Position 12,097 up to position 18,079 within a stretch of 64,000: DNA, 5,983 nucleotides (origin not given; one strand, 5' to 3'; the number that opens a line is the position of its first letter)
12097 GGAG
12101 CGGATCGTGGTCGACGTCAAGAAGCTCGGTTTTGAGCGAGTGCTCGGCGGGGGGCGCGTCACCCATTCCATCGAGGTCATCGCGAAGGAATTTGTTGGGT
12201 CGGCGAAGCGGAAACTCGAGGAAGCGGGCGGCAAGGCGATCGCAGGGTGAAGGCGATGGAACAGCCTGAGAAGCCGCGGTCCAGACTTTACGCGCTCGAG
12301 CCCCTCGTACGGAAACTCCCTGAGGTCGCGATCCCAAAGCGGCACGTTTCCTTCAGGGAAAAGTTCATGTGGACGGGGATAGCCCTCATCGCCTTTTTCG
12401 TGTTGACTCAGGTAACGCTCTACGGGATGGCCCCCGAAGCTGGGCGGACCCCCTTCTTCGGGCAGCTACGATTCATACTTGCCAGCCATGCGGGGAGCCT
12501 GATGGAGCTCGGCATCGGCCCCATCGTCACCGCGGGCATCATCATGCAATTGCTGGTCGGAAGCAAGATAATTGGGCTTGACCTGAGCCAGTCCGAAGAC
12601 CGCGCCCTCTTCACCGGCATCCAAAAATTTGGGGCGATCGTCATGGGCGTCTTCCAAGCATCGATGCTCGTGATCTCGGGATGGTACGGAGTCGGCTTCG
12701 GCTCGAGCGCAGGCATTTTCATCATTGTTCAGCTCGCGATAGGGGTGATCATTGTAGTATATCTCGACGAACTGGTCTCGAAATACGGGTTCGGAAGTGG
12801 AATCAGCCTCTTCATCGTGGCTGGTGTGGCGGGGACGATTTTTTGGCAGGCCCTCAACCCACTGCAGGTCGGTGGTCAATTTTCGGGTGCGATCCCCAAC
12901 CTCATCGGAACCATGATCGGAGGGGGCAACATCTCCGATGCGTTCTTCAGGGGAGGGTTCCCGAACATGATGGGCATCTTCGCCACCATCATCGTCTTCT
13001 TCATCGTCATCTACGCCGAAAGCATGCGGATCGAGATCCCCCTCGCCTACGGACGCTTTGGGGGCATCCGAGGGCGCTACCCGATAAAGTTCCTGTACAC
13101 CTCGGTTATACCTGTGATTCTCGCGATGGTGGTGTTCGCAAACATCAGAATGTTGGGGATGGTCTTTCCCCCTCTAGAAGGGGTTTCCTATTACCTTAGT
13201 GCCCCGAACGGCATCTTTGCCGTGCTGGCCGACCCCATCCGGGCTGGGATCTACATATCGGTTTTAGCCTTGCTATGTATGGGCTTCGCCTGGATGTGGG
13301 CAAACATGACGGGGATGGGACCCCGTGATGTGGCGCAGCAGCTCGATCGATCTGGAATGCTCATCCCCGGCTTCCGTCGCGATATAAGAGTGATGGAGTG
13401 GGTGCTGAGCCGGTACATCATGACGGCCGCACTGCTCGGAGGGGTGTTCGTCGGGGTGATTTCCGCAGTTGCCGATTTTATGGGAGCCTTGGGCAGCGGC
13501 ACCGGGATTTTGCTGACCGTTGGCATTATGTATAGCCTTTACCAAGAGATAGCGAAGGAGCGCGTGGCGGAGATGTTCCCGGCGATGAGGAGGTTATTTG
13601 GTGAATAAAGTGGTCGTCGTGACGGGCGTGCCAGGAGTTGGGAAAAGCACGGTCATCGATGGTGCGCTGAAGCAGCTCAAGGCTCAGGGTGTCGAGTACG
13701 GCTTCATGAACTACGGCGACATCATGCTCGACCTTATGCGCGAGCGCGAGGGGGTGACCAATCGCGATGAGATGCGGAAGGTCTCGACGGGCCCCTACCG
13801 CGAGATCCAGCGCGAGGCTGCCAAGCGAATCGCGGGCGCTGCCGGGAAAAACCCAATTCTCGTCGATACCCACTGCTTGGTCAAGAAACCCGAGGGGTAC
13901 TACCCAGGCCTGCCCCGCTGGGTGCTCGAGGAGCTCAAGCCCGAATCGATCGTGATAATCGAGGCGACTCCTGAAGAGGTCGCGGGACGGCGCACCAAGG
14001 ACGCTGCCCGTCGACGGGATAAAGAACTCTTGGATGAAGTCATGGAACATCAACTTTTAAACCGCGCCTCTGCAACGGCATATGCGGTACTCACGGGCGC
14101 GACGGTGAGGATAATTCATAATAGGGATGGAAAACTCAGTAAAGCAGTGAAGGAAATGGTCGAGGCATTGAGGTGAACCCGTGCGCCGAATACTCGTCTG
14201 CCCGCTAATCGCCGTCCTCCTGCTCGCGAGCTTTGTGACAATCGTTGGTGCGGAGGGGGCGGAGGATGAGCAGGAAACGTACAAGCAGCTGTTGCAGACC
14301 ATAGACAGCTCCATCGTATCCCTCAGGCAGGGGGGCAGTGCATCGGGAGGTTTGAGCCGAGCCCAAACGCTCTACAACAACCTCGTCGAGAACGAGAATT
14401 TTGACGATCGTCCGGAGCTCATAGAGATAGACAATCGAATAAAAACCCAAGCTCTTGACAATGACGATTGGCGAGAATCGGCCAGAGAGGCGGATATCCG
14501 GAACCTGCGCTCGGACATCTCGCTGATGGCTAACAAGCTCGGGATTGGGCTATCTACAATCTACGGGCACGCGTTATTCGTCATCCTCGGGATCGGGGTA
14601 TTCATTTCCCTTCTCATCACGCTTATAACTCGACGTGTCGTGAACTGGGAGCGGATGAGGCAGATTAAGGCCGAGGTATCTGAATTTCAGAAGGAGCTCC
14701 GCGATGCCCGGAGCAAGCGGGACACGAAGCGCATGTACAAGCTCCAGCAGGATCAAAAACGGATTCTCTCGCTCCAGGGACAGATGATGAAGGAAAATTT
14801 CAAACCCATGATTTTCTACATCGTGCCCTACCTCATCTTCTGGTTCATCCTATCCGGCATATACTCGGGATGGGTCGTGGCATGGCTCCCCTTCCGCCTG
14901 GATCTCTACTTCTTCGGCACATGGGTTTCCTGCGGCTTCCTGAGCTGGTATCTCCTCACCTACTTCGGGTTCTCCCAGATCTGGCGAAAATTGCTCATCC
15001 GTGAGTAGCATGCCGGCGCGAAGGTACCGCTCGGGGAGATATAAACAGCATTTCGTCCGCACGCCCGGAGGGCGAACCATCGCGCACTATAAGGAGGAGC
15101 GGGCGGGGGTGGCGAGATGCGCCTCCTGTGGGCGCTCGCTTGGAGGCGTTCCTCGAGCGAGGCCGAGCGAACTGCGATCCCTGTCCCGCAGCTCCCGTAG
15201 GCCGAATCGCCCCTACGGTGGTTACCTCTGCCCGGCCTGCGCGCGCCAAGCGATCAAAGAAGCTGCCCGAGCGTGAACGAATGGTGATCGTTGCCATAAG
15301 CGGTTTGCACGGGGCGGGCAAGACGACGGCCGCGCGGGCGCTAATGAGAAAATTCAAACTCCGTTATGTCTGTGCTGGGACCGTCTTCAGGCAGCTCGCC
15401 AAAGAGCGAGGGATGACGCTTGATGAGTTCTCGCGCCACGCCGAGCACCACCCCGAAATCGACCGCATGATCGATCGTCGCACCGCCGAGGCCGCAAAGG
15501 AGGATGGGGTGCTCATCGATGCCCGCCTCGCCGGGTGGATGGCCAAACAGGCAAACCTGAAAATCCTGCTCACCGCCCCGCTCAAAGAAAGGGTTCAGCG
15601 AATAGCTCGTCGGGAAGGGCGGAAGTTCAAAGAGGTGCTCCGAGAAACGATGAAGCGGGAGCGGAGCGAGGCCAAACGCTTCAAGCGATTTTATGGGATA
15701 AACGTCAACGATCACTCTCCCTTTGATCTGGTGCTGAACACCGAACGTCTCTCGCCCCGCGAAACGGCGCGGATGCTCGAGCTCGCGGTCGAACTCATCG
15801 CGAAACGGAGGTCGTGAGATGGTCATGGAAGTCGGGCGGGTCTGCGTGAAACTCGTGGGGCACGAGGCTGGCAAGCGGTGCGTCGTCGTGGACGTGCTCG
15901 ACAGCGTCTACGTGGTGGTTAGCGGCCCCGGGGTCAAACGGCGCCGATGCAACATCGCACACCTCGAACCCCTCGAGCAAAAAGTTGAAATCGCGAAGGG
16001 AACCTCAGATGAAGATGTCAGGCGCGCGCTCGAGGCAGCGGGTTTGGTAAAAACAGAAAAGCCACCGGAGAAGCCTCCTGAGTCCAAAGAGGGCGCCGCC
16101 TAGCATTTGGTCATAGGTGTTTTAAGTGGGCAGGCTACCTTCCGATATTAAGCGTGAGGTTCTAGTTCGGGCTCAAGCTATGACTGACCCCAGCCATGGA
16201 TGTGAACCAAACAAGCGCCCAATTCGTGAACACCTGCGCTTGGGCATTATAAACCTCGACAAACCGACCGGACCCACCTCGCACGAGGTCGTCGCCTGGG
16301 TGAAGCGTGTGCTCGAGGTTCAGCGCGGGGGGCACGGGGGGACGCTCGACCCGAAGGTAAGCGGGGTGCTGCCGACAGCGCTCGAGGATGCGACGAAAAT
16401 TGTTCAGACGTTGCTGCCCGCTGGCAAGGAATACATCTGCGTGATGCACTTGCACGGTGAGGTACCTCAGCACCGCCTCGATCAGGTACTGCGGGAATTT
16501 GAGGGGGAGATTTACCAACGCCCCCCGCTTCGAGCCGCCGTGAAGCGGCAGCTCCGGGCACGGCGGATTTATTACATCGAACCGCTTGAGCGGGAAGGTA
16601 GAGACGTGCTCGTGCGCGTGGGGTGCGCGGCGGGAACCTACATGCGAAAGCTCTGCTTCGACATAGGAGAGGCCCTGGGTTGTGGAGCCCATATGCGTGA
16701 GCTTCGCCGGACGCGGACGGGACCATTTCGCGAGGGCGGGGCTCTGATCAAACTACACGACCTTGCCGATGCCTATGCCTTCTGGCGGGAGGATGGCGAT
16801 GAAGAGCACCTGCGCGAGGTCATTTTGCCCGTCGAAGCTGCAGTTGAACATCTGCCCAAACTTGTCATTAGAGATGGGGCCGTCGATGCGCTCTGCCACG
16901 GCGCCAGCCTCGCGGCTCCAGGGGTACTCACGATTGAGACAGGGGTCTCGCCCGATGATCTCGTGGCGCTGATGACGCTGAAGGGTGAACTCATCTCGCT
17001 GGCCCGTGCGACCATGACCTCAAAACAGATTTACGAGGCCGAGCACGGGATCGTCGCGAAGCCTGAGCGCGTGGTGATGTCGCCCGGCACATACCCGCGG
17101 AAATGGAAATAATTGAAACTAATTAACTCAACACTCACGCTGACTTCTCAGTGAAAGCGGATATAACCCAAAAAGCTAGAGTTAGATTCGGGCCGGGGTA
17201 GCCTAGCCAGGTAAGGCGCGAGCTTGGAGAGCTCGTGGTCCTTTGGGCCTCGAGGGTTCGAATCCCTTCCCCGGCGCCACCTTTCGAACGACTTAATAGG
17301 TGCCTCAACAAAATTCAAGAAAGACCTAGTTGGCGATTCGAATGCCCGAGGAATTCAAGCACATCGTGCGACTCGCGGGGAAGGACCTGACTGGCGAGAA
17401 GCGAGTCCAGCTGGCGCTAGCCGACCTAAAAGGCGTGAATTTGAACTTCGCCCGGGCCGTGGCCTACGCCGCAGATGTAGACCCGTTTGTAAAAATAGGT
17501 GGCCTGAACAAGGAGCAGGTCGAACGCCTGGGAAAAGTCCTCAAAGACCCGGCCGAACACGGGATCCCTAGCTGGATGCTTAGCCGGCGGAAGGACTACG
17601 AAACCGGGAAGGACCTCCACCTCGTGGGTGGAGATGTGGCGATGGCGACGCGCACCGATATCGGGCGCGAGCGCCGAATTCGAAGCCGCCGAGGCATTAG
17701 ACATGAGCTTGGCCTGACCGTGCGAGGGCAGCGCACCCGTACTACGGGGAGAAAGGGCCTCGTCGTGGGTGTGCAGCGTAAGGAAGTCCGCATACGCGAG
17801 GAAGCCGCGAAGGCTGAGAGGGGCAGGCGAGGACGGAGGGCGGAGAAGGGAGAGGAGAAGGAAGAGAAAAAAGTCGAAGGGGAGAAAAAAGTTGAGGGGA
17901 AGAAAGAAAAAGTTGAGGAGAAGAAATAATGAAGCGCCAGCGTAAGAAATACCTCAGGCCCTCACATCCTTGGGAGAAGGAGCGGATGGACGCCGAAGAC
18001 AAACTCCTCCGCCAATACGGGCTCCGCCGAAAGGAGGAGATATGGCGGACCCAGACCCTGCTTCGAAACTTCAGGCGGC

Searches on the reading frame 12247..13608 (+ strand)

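Call 43: search_protein_families(library=pfam, proteins=[window:12247-13608:+], max_evalue=0.0001)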
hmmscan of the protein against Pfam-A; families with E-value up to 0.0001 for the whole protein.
window:12247-13608:+ (453 aa): 2 families
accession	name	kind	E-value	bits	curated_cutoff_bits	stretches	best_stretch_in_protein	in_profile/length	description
PF00344.25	SecY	-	4.1e-70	237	32.2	1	84-432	1-306/306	SecY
PF10559.14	Plug_translocon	-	1.6e-05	25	22.1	1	48-83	1-35/35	Plug domain of Sec61p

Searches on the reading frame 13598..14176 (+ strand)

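Call 43: search_protein_families(library=pfam, proteins=[window:13598-14176:+], max_evalue=0.0001)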
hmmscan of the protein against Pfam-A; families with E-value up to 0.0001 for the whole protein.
window:13598-14176:+ (192 aa): 3 families
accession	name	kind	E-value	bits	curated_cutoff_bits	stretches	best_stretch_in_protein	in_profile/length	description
PF13207.12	AAA_17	-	1e-34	120.2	27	1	9-145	1-132/136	AAA domain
PF13238.12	AAA_18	-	3.7e-08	34.3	29.4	1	6-142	1-118/128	AAA domain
PF13671.12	AAA_33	-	8e-06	26.6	27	1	5-153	1-137/143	AAA domain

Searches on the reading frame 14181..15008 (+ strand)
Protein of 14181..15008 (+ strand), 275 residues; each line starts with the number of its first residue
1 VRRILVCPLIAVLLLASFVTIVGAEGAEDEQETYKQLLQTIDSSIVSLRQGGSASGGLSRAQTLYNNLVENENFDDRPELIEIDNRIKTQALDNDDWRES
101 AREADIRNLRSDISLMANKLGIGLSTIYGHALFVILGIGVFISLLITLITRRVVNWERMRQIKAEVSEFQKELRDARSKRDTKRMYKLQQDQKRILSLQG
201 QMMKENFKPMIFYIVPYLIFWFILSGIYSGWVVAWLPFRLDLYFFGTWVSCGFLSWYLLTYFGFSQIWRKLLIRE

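Call 43: search_protein_families(library=pfam, proteins=[window:14181-15008:+], max_evalue=0.0001)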
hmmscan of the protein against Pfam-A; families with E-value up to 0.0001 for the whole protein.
window:14181-15008:+ (275 aa): 1 family
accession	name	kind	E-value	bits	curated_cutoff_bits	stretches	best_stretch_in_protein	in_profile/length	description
PF01956.21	EMC3_TMCO1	-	7.4e-26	91.4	27.1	1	133-272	17-165/169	Integral membrane protein EMC3/TMCO1-like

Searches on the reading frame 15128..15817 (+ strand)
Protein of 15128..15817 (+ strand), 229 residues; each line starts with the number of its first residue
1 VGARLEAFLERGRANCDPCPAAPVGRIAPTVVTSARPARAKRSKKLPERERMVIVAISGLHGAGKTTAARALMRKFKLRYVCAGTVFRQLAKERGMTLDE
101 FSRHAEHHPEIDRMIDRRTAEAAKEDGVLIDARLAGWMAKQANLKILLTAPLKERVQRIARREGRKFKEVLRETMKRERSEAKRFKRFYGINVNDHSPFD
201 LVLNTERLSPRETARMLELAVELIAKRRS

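Call 43: search_protein_families(library=pfam, proteins=[window:15128-15817:+], max_evalue=0.0001)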
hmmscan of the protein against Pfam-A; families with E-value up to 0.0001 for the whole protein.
window:15128-15817:+ (229 aa): 7 families
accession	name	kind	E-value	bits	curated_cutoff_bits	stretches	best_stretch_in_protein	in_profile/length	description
PF13189.12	Cytidylate_kin2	-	3e-22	80.1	28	1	54-206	1-175/176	Cytidylate kinase-like family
PF13207.12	AAA_17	-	1.8e-16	61.1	27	1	59-168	2-128/136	AAA domain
PF13238.12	AAA_18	-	9.1e-16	58.9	29.4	1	55-167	1-116/128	AAA domain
PF02224.24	Cytidylate_kin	-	8.2e-09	35.9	26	0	106-184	93-177/211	Cytidylate kinase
PF01121.26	CoaE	-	1.5e-05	25.2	27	0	107-187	86-167/180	Dephospho-CoA kinase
PF13671.12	AAA_33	-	3.6e-05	24.5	27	0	55-181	2-139/143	AAA domain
PF13521.12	AAA_28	-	3.7e-05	24.4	27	0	55-132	2-81/164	AAA domain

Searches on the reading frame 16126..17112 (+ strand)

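Call 43: search_protein_families(library=pfam, proteins=[window:16126-17112:+], max_evalue=0.0001)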
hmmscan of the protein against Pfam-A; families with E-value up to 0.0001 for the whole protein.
window:16126-17112:+ (328 aa): 5 families
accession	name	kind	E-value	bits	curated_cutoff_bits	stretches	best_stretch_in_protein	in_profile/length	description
PF16198.10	TruB_C_2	-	2.6e-28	98.4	29.3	1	174-240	1-65/66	tRNA pseudouridylate synthase B C-terminal domain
PF01509.24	TruB_N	-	3.5e-23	83.1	27.3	1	60-173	1-149/149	TruB family pseudouridylate synthase (N terminal domain)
PF01472.26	PUA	-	6.9e-21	74.4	24.8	1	244-316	1-73/74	PUA domain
PF08068.17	DKCLD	-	2.4e-20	72.8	27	1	9-56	11-58/58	DKCLD (NUC011) domain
PF21238.2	Pus10_C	-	2.9e-05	24.2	27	1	99-176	122-201/232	Pus10, C-terminal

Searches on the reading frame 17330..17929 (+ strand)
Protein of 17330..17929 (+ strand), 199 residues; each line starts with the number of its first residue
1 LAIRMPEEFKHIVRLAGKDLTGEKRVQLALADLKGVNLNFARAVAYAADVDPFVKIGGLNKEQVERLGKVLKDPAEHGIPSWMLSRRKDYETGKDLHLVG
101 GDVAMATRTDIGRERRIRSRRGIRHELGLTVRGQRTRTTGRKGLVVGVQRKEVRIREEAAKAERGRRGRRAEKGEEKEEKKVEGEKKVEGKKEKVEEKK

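Call 44: search_protein_families(library=pfam, proteins=[window:17330-17929:+], max_evalue=0.0001)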
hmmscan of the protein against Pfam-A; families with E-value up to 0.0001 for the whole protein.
window:17330-17929:+ (199 aa): 1 family
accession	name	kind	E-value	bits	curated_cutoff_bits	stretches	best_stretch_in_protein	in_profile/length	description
PF00416.27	Ribosomal_S13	-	4.6e-36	124.5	31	1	14-142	1-128/128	Ribosomal protein S13/S18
